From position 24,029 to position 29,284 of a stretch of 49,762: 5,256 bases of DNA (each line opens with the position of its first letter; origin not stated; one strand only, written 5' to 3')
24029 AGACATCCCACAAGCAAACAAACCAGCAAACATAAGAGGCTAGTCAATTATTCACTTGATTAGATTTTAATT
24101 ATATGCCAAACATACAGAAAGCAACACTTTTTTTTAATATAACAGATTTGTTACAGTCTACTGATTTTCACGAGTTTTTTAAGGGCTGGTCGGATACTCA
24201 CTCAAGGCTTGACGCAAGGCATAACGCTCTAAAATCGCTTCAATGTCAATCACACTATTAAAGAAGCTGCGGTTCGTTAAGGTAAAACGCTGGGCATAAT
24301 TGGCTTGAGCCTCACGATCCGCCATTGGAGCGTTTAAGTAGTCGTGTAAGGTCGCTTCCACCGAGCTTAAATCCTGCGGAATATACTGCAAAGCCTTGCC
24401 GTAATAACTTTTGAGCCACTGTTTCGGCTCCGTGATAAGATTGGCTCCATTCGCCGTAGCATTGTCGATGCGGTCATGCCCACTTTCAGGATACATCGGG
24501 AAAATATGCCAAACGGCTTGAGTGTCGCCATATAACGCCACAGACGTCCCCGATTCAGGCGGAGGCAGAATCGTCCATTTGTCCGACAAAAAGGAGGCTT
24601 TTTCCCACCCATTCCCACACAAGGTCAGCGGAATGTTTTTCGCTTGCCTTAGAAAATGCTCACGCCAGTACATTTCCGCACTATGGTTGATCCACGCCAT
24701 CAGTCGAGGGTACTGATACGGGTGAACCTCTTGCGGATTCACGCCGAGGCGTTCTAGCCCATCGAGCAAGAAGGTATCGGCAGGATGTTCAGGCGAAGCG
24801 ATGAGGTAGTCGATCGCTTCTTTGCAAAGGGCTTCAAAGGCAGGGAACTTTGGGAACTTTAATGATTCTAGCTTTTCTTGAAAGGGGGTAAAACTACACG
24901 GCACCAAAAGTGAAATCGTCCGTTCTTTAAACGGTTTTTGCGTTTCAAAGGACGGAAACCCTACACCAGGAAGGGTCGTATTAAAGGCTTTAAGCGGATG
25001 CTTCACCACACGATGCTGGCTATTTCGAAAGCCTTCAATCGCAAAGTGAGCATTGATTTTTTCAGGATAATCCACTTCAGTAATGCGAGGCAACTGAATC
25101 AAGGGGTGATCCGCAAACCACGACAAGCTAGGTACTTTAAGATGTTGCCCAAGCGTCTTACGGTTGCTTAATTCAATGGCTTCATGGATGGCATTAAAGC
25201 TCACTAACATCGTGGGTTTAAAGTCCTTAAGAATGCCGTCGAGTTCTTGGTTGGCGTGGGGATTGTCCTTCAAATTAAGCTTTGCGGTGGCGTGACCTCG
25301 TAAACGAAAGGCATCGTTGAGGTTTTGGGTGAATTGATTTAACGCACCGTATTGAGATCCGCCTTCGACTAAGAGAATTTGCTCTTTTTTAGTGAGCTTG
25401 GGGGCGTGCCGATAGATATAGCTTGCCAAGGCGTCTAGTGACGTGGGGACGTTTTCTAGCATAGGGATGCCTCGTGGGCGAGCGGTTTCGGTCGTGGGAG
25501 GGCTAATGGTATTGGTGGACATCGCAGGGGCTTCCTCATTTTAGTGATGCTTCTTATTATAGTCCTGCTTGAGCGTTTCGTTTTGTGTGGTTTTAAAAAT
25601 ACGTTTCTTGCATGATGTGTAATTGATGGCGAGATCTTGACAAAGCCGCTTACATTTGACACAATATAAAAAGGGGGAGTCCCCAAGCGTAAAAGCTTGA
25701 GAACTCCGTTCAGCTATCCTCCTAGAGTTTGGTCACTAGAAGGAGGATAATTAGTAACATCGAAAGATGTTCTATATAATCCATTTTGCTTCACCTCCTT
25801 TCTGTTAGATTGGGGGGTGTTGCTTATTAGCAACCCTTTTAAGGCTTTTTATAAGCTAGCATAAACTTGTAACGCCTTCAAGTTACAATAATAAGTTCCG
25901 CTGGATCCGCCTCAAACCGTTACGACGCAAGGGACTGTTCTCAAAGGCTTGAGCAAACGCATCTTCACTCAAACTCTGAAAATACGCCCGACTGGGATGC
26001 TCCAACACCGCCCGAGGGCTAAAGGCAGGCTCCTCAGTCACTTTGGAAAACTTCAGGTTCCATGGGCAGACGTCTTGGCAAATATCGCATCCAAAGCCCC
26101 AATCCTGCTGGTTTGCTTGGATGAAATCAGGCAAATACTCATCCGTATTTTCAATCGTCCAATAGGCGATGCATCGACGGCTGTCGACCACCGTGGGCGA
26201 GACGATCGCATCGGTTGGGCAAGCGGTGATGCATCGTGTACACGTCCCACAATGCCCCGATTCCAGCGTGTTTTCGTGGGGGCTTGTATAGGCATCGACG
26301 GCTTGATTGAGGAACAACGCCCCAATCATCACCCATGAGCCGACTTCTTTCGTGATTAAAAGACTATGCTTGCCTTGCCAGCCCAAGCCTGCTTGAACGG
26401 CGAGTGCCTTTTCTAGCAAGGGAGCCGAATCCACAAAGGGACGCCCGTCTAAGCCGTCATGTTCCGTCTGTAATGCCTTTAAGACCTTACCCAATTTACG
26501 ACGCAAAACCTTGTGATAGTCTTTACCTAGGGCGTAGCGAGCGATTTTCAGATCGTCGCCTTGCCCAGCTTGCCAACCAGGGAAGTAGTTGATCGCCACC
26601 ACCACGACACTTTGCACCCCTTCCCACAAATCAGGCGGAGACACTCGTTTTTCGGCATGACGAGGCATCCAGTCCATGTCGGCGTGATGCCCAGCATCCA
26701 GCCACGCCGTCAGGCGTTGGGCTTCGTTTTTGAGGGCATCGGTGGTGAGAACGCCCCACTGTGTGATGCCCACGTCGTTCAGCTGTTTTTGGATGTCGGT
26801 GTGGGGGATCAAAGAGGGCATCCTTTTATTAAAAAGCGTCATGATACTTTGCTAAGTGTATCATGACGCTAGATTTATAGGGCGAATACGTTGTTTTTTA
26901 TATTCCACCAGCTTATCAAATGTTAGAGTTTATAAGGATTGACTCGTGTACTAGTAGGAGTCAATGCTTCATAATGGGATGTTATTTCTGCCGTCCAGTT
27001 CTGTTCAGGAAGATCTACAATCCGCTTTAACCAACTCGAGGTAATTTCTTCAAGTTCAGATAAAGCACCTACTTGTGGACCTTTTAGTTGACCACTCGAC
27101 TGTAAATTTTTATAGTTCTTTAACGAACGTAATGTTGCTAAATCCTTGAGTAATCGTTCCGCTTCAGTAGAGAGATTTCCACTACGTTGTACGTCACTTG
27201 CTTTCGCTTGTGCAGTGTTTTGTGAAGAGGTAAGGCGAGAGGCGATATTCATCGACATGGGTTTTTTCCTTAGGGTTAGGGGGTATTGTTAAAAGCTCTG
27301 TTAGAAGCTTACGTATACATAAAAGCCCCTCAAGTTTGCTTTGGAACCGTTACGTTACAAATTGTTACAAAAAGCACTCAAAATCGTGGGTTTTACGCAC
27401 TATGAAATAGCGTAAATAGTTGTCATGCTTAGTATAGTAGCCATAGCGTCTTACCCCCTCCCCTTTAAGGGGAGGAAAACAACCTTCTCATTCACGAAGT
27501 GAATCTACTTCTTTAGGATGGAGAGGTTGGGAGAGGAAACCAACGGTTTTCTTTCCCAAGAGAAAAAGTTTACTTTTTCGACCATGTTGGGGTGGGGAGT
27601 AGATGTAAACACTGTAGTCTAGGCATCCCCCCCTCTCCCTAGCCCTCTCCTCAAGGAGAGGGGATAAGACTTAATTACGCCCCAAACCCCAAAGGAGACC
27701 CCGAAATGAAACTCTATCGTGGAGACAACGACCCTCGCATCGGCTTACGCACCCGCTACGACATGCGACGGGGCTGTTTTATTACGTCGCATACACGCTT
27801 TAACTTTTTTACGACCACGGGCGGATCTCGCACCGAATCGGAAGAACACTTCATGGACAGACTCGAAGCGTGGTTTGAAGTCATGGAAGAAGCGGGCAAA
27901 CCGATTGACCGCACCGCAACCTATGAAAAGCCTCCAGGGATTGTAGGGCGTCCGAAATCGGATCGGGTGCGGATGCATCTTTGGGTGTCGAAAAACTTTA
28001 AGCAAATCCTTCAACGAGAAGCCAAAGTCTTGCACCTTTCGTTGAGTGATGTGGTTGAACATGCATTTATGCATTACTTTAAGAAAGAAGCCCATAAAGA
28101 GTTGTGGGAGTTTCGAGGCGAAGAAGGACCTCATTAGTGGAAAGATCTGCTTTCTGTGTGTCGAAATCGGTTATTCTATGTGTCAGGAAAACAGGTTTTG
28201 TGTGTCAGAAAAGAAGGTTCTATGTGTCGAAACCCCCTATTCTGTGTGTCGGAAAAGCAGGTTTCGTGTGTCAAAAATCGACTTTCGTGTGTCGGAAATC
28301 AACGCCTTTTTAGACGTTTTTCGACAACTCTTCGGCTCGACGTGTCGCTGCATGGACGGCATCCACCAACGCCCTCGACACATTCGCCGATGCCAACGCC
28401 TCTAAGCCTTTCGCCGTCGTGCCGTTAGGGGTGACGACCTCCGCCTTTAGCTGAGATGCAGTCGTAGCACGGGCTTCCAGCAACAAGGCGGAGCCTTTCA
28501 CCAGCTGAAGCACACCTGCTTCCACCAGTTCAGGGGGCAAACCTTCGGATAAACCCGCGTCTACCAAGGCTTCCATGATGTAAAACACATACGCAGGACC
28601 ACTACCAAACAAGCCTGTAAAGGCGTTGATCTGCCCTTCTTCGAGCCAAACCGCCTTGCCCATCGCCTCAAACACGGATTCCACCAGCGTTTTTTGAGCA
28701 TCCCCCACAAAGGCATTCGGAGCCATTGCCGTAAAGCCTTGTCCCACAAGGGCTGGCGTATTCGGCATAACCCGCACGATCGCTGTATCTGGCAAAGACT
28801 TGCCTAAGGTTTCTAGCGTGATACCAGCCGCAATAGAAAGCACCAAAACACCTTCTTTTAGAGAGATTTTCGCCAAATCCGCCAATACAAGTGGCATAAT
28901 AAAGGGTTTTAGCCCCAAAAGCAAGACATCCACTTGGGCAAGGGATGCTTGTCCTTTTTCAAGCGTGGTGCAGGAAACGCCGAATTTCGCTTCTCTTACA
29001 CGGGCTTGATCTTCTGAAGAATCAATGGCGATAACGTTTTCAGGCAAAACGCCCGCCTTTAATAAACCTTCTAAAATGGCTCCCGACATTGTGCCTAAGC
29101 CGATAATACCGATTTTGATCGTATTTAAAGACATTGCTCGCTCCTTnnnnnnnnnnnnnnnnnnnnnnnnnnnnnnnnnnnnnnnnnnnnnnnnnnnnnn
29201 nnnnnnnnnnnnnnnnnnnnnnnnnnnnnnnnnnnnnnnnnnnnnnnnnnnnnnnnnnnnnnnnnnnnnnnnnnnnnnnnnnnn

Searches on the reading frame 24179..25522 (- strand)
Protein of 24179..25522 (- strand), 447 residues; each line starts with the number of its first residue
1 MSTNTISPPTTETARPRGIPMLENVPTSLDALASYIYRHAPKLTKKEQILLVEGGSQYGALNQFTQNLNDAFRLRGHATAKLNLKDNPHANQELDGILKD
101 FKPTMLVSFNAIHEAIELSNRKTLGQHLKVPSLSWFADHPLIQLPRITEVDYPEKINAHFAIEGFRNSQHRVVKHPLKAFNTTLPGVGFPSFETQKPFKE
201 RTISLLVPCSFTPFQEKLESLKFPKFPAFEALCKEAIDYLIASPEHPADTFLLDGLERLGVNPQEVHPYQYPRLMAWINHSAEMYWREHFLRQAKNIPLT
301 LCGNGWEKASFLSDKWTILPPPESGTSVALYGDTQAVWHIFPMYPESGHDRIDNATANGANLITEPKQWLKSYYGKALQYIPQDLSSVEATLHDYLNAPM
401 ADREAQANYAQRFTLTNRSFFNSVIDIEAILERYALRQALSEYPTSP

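Call 39: search_protein_families(library=ncbifam, proteins=[window:24179-25522:-], max_evalue=0.00001)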
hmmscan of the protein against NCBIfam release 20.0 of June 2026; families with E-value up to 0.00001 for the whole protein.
window:24179-25522:- (447 aa): 0 families

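Call 78: search_protein_families(library=pfam, proteins=[window:24179-25522:-], max_evalue=0.0001)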
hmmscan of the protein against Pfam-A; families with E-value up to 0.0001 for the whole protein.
window:24179-25522:- (447 aa): 1 family
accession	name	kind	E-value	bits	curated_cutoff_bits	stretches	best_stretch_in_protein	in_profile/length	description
PF13524.12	Glyco_trans_1_2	-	3.2e-05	24.3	25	1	287-415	1-130/144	Glycosyl transferase-like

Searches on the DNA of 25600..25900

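Call 71: search_rna_families(source=window, start=25600, end=25900, threshold=evalue, max_evalue=10)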
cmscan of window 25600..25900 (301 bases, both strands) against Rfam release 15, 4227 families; matches with E-value up to 10: 5.
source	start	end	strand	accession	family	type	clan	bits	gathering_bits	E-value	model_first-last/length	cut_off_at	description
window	25736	25809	+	RF01427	snoR127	Gene; snRNA; snoRNA; CD-box;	-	18.2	37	0.41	1-139/139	no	small nucleolar RNA snoR127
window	25737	25811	+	RF02307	TtnuCD33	Gene; snRNA; snoRNA; CD-box;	-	16.5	80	6.7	1-74/74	no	Tetrahymena snoRNA TtnuCD33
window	25714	25828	+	RF00515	PyrR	Cis-reg;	-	16.2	54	7.3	1-115/115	no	PyrR binding site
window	25810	25893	+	RF01259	snR63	Gene; snRNA; snoRNA; CD-box;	CL00061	9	50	4.5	1-255/255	no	Small nucleolar RNA snR63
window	25783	25900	+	RF01469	rli33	Gene; sRNA;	CL00114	7.9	46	5.9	1-118/532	3'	Listeria sRNA rli33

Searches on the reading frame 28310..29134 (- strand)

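Call 39: search_protein_families(library=ncbifam, proteins=[window:28310-29134:-], max_evalue=0.00001)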
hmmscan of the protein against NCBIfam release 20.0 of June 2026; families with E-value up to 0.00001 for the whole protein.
window:28310-29134:- (274 aa): 6 families
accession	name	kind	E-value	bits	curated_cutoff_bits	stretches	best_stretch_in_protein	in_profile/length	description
TIGR00112.1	proC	equivalog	5.7e-75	252.3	196.75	1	8-270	1-263/263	pyrroline-5-carboxylate reductase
NF005813.0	PRK07679.1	exception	1.4e-47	162.5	404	1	6-273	4-271/279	pyrroline-5-carboxylate reductase ProI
NF008839.0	PRK11880.2-4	equivalog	2e-36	125.7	288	1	7-269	3-251/252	pyrroline-5-carboxylate reductase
NF005384.0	PRK06928.1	exception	1.1e-23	84.1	301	1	7-269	3-264/277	pyrroline-5-carboxylate reductase ProG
NF005814.0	PRK07680.1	equivalog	3.8e-21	75.5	278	1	7-249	2-243/275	late competence protein ComER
NF005063.0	PRK06476.1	equivalog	4.5e-15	55.9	254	1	7-268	2-254/258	pyrroline-5-carboxylate reductase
